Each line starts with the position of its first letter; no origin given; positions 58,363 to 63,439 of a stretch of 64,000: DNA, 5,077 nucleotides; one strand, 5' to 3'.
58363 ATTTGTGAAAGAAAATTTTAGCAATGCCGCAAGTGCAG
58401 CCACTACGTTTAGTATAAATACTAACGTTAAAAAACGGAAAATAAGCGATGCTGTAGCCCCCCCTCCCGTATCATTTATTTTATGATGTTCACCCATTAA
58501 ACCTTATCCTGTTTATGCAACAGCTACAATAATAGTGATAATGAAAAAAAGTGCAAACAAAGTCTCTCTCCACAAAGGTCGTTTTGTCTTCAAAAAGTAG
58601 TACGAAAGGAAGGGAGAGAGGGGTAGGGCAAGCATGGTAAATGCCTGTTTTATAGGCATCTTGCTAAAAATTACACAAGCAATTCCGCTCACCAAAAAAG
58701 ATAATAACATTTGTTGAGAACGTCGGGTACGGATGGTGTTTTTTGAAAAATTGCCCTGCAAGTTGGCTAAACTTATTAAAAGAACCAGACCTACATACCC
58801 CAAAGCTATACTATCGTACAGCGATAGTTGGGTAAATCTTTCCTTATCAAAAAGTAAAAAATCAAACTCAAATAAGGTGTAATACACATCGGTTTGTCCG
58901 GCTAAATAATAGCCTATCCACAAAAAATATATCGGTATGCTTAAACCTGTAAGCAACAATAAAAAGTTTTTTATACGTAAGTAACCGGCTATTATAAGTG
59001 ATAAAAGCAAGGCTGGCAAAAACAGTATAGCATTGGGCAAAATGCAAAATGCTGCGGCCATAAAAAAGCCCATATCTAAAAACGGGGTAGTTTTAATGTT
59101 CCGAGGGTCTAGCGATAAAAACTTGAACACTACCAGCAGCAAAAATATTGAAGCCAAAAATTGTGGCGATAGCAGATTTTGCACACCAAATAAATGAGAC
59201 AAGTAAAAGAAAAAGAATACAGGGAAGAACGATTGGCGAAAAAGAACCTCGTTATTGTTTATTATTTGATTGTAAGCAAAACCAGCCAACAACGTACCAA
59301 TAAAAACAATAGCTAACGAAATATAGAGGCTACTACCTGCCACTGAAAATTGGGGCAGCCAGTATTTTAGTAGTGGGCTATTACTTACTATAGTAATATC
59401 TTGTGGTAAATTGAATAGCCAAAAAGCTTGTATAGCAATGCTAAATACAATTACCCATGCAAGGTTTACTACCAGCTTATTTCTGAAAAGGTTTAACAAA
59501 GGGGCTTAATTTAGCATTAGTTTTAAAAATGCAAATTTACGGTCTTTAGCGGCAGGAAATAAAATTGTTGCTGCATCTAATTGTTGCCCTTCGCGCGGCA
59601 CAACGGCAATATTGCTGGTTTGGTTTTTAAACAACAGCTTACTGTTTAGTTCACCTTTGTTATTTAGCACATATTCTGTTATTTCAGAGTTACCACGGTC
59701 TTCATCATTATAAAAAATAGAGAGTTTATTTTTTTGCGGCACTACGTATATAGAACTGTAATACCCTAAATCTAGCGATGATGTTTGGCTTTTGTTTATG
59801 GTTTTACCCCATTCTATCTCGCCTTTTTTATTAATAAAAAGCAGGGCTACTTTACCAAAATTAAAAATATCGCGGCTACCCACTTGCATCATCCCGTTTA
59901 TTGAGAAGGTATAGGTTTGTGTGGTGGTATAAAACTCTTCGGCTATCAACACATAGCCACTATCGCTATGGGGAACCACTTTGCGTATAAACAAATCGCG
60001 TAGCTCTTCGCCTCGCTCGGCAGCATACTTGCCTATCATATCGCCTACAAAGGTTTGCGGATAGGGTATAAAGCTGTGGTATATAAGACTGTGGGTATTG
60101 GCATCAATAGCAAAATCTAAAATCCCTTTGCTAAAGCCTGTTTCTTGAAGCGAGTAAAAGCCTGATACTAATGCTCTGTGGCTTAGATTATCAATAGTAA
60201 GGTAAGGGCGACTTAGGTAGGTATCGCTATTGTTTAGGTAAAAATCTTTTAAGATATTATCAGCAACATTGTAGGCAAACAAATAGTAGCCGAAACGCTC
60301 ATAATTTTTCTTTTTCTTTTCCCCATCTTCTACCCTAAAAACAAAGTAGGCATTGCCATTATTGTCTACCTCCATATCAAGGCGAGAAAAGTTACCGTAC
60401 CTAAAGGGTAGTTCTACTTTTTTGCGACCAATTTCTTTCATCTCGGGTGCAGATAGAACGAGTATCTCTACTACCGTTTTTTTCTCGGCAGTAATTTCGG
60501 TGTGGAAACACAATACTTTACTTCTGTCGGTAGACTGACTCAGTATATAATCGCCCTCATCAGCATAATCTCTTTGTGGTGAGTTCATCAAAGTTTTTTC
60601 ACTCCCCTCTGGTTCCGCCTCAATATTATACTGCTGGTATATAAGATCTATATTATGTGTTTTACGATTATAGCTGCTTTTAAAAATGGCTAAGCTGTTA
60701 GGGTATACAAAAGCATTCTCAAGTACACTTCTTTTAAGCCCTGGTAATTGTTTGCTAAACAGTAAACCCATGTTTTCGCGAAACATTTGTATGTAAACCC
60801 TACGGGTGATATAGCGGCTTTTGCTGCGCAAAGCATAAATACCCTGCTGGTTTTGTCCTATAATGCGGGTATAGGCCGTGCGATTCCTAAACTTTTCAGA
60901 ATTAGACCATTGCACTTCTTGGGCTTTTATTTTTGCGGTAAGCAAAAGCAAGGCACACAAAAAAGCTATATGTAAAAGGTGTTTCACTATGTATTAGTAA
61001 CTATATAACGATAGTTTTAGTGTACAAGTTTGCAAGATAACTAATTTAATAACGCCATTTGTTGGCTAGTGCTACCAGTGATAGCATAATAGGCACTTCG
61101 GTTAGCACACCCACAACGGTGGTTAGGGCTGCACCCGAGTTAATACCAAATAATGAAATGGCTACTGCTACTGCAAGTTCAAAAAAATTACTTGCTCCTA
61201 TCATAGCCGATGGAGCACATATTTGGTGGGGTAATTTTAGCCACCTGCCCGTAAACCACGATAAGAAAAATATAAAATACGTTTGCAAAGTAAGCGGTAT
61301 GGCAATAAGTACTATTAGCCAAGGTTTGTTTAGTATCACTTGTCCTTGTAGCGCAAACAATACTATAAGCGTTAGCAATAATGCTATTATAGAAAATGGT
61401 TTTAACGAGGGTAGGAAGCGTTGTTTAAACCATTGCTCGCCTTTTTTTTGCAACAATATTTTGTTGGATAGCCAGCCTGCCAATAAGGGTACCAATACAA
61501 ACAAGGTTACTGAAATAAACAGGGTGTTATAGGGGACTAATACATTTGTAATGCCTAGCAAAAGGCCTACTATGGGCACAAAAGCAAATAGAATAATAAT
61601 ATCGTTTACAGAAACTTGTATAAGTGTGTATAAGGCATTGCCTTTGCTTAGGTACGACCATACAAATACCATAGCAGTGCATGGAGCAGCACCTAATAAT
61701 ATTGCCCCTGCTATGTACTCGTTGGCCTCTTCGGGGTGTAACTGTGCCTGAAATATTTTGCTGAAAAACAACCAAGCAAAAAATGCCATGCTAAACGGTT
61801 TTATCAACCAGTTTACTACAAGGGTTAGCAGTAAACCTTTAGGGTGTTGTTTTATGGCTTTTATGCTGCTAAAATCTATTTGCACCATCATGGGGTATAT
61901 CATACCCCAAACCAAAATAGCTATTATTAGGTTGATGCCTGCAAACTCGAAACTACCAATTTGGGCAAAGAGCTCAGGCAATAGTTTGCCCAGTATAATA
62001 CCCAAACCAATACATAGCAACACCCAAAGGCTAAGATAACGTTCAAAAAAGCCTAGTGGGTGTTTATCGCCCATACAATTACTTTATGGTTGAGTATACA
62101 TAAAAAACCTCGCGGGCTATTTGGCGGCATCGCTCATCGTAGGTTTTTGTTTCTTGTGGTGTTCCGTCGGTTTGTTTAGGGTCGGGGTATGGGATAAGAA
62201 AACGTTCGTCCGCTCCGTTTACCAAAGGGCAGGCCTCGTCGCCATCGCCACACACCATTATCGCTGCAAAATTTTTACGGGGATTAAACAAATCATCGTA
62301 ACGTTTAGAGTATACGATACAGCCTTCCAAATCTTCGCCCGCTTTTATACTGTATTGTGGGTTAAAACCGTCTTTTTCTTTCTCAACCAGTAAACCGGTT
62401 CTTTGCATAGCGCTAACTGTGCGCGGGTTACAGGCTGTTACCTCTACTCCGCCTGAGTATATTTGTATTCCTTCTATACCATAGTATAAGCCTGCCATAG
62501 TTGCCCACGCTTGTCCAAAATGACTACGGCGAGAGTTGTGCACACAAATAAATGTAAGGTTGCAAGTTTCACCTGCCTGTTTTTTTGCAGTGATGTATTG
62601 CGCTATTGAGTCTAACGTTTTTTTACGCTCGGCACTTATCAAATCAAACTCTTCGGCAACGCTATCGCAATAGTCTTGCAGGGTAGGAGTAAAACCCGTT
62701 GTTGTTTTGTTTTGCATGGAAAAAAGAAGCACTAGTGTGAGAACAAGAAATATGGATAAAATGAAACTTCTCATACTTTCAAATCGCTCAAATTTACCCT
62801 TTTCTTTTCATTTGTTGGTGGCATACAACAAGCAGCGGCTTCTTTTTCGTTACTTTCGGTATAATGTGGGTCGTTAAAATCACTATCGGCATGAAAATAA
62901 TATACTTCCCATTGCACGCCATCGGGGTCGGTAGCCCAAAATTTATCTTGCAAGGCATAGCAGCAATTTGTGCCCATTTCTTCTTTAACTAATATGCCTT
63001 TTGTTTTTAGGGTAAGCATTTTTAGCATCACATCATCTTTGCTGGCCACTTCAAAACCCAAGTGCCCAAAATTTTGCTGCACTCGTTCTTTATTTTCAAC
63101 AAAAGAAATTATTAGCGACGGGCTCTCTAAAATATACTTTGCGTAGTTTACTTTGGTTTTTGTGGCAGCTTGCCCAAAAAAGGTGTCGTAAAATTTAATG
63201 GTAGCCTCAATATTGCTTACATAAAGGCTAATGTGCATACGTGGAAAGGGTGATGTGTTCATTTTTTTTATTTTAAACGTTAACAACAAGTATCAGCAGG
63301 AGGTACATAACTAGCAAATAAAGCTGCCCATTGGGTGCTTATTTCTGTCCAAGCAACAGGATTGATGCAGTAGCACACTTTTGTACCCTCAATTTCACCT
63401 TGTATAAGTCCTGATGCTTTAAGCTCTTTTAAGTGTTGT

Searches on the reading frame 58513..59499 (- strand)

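Call 50: search_protein_families(library=pfam, proteins=[window:58513-59499:-], max_evalue=0.001)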
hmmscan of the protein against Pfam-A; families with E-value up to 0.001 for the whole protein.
window:58513-59499:- (328 aa): 1 family
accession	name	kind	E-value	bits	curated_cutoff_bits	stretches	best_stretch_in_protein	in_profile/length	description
PF19992.4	DUF6427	-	5.6e-11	42.7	25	1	60-325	39-291/301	Family of unknown function (DUF6427)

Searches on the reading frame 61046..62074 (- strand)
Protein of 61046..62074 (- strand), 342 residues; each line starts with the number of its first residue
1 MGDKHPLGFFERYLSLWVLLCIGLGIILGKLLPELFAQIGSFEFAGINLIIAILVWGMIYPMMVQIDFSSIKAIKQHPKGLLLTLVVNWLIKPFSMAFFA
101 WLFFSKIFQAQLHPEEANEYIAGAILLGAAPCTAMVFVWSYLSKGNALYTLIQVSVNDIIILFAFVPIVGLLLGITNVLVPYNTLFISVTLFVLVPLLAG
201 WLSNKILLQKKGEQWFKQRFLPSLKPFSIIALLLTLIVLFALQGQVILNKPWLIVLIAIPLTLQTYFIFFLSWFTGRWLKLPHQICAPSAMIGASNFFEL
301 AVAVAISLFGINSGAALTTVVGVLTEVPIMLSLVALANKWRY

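Call 50: search_protein_families(library=pfam, proteins=[window:61046-62074:-], max_evalue=0.001)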
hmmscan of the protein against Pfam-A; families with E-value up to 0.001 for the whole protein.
window:61046-62074:- (342 aa): 2 families
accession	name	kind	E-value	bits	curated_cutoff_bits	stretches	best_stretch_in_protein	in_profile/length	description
PF01758.21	SBF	-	7.8e-39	133.8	24.3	1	53-249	2-190/191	Sodium Bile acid symporter family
PF13593.11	SBF_like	-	1.2e-09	38.4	25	1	17-324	2-295/313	SBF-like CPA transporter family (DUF4137)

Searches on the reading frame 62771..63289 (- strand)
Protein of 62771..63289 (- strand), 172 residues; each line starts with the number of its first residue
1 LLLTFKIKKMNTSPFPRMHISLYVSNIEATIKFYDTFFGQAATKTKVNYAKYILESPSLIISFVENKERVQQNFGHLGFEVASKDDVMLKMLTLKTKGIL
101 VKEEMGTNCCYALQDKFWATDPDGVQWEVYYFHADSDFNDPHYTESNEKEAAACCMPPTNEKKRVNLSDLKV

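Call 50: search_protein_families(library=pfam, proteins=[window:62771-63289:-], max_evalue=0.001)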
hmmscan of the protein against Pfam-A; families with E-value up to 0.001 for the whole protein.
window:62771-63289:- (172 aa): 1 family
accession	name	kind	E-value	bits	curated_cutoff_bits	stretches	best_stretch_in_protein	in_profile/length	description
PF00903.31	Glyoxalase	-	9.5e-12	45.8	20.6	1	19-129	4-121/121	Glyoxalase/Bleomycin resistance protein/Dioxygenase superfamily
